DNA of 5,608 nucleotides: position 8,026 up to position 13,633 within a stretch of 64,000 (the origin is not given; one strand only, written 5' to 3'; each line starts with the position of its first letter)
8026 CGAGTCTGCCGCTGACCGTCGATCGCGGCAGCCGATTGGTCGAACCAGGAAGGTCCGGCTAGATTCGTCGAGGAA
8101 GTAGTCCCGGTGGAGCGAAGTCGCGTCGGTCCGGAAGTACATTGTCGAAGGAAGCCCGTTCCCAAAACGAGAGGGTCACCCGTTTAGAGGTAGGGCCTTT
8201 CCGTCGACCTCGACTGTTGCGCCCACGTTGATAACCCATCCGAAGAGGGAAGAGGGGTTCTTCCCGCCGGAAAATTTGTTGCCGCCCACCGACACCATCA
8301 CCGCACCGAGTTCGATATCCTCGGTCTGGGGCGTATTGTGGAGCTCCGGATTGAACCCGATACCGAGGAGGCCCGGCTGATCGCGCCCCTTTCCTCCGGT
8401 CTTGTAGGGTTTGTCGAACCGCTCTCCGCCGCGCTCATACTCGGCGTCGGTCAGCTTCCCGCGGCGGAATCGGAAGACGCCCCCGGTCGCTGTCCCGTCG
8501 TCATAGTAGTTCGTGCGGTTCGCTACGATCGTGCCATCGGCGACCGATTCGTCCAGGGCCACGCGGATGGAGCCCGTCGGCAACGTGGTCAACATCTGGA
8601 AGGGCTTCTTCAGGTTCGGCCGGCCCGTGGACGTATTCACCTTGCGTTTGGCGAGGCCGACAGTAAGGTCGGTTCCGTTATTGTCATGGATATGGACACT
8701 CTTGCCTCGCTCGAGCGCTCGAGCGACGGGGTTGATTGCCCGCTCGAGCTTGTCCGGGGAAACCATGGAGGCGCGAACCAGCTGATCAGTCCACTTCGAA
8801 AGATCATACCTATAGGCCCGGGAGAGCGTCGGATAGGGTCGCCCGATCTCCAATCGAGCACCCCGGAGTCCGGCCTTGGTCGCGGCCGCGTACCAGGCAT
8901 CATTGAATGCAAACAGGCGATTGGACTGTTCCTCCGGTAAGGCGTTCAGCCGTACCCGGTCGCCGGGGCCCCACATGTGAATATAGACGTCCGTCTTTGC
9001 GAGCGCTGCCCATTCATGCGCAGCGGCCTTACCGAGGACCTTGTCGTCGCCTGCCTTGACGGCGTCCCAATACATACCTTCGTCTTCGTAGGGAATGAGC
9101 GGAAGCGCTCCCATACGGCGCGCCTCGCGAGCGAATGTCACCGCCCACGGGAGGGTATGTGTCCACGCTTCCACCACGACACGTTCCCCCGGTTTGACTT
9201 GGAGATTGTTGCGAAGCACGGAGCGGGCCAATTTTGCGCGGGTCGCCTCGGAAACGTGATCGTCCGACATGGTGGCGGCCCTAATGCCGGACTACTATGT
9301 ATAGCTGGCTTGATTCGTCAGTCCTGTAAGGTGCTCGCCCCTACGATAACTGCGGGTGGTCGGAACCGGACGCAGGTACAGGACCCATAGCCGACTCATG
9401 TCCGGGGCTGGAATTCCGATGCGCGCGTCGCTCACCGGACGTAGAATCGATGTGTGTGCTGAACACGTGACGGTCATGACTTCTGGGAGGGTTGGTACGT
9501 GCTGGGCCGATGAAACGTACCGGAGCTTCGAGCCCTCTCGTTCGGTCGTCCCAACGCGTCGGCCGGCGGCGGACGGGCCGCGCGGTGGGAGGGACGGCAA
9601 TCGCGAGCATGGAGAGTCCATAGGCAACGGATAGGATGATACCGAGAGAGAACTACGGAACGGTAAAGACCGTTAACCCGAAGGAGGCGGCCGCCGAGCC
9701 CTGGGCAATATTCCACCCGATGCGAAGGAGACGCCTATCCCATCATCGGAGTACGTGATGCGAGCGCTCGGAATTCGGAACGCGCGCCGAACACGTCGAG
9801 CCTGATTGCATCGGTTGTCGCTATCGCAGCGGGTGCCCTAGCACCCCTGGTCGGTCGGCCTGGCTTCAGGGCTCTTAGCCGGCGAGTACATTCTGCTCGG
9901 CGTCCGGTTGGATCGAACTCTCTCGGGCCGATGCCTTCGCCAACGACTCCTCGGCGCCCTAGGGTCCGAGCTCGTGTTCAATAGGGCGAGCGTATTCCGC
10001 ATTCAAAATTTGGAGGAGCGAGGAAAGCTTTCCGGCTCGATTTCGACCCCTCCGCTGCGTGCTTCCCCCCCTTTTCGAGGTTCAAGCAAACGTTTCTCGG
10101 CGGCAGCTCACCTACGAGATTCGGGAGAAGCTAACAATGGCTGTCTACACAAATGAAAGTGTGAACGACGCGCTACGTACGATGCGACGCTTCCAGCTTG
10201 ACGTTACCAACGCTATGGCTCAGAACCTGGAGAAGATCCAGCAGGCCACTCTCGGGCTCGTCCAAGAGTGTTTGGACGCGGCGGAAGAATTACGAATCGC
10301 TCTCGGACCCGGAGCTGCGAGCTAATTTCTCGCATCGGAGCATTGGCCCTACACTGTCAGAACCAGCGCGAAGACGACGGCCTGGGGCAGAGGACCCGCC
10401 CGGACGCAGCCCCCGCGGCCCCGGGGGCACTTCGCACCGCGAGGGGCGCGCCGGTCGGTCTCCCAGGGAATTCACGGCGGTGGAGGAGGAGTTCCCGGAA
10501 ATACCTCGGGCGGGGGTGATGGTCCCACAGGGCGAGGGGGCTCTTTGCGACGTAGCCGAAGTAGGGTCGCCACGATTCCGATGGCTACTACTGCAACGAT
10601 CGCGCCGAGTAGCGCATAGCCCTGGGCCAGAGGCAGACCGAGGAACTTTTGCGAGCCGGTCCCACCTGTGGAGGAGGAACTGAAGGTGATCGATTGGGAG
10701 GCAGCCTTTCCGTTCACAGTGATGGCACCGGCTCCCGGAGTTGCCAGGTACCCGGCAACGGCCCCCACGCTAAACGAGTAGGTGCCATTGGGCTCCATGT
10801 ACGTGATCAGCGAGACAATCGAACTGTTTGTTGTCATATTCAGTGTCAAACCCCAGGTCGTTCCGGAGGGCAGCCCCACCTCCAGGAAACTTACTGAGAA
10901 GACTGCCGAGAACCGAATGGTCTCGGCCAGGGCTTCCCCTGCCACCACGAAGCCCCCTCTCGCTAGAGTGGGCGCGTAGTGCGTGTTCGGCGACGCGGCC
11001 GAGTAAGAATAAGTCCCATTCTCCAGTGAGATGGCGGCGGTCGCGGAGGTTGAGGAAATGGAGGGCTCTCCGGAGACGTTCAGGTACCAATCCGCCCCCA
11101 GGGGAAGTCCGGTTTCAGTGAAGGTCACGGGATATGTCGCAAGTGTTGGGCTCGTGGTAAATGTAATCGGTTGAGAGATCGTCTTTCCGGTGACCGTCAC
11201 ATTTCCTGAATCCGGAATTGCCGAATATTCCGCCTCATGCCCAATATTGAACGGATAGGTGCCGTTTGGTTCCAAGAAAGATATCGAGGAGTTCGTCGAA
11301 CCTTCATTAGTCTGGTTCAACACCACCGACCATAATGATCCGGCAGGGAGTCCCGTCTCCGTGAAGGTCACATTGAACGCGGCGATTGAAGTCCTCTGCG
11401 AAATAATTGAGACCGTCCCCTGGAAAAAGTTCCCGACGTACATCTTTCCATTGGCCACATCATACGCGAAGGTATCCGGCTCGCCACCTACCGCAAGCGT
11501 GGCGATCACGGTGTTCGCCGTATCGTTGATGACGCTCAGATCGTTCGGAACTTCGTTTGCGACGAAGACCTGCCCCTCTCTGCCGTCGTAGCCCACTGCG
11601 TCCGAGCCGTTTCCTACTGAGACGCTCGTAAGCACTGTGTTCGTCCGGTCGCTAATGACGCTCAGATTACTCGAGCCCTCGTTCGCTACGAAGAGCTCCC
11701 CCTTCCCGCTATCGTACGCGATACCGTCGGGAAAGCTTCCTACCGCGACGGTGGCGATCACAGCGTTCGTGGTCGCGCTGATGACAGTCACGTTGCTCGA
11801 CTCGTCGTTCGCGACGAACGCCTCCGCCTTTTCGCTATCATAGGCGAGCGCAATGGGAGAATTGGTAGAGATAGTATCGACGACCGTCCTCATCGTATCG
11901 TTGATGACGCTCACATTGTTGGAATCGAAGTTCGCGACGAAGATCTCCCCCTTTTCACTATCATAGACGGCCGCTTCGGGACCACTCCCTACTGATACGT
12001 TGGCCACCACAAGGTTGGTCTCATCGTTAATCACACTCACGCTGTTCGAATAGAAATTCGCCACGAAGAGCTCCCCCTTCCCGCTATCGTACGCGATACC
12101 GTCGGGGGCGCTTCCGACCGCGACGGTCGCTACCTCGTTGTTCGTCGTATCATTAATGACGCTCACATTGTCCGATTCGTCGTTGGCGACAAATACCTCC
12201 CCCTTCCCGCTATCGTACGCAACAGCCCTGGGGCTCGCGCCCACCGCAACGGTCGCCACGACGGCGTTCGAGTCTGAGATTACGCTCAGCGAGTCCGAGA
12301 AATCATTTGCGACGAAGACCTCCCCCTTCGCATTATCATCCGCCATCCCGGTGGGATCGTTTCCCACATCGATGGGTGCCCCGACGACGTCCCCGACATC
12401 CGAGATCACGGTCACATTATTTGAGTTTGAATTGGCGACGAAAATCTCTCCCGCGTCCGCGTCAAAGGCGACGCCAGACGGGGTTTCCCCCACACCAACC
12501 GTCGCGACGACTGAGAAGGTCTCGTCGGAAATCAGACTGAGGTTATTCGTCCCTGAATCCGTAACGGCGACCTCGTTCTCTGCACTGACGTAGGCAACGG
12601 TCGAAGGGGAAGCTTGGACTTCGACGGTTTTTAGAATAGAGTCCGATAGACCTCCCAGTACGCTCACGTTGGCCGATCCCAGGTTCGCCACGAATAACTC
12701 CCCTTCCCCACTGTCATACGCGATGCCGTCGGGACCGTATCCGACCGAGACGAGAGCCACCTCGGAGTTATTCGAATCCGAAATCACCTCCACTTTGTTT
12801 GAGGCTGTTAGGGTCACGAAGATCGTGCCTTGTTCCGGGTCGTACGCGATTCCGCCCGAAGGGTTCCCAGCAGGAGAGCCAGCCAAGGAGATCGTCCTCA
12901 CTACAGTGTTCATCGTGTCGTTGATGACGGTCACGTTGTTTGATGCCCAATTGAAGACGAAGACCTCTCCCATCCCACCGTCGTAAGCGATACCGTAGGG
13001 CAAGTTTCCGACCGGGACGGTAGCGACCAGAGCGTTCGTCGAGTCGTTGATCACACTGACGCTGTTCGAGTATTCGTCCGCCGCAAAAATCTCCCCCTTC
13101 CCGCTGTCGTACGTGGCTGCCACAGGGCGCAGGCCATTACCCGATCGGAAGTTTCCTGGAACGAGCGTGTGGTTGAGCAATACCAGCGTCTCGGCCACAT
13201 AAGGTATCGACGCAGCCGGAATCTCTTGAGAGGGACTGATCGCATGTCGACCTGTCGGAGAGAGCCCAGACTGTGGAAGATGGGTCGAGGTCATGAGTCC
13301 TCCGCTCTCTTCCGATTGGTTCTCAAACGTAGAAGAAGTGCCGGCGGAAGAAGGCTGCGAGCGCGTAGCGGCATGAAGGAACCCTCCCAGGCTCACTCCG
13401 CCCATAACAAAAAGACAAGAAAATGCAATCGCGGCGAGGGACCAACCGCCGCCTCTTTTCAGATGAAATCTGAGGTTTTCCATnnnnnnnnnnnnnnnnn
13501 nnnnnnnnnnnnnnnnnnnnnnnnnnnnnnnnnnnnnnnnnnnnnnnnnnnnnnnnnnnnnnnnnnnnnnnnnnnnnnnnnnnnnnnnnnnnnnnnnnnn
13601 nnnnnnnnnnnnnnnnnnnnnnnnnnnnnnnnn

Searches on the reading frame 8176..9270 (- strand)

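Call 9: search_protein_families(library=ncbifam, proteins=[window:8176-9270:-], max_evalue=0.00001)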
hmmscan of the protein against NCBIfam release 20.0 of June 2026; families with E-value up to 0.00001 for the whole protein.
window:8176-9270:- (364 aa): 0 families

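Call 10: search_protein_families(library=pfam, proteins=[window:8176-9270:-], max_evalue=0.00001)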
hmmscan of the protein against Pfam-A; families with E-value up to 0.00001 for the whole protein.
window:8176-9270:- (364 aa): 1 family
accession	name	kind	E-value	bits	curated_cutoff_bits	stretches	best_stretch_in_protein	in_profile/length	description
PF02073.20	Peptidase_M29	-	2.9e-17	63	27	1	12-286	6-300/406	Thermophilic metalloprotease (M29)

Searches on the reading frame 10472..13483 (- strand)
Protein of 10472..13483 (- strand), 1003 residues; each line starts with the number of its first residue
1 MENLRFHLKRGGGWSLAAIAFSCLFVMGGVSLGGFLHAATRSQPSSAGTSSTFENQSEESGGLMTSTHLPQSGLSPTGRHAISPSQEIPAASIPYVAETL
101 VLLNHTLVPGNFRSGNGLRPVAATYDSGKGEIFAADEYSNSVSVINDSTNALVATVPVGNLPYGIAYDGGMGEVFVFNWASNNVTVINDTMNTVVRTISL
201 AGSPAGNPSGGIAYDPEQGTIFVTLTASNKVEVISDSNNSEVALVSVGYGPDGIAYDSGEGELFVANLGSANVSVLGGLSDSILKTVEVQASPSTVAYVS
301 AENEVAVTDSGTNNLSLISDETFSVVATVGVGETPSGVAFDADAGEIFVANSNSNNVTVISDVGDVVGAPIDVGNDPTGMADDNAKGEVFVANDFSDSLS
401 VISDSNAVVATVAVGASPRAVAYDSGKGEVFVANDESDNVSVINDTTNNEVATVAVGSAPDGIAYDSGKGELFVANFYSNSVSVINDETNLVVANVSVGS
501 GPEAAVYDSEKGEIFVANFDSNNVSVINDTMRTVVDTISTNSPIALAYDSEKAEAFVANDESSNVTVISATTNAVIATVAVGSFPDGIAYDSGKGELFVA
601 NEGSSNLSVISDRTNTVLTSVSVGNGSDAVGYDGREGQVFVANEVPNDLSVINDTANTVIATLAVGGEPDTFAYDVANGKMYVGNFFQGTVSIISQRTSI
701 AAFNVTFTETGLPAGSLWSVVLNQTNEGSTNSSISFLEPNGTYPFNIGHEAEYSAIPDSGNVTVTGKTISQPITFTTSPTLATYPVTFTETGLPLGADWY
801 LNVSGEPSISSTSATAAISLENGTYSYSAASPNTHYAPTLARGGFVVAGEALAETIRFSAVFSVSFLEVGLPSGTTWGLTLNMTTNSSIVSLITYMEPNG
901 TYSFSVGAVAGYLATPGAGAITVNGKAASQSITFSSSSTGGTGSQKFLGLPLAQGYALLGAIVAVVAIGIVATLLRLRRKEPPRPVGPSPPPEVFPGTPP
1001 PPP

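Call 9: search_protein_families(library=ncbifam, proteins=[window:10472-13483:-], max_evalue=0.00001)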
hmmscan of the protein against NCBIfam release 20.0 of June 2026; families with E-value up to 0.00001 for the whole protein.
window:10472-13483:- (1003 aa): 8 families
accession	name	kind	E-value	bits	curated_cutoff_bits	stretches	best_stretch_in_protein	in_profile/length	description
TIGR02276.1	beta_rpt_yvtn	repeat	1.9e-84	277.4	27.85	6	131-168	5-42/42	beta-propeller repeat protein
TIGR03866.1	PQQ_ABC_repeats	subfamily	9.1e-61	205.6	287.3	5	427-539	10-122/310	PQQ-dependent catabolism-associated beta-propeller protein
NF052280.1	7_blade_YncE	equivalog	1e-33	116.6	400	4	456-589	169-305/338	7-bladed beta-propeller protein YncE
NF052340.1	hydrazine_beta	equivalog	3.8e-28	98.6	560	1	470-540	45-115/372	hydrazine synthase subunit beta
NF052342.1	hydrazine_BC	exception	6.6e-21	74.1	1250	1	464-540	45-121/690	hydrazine synthase subunit beta-gamma fusion subunit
NF052460.1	L-NosZ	equivalog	1.3e-09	37.1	700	0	131-205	145-219/480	clade III lactonase-type nitrous-oxide reductase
NF048007.1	MmpL3Stblzr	equivalog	1.7e-09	37.3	600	0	323-601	38-326/366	MmpL3/TtfA transport complex stabilizer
NF038117.1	choice_anch_I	subfamily_domain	4.5e-06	25.8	300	0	503-631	2-140/458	choice-of-anchor I family protein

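Call 10: search_protein_families(library=pfam, proteins=[window:10472-13483:-], max_evalue=0.00001)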
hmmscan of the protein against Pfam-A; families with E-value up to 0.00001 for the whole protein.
window:10472-13483:- (1003 aa): 3 families
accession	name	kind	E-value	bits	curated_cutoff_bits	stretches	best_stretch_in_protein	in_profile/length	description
PF01436.27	NHL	-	1.3e-17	63.2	20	0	335-359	4-27/28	NHL repeat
PF21783.3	YNCE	-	1.8e-12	47.7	27.1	1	421-677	33-294/339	YNCE-like beta-propeller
PF01731.26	Arylesterase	-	3.4e-06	27.6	21.3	0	449-487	44-83/86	Arylesterase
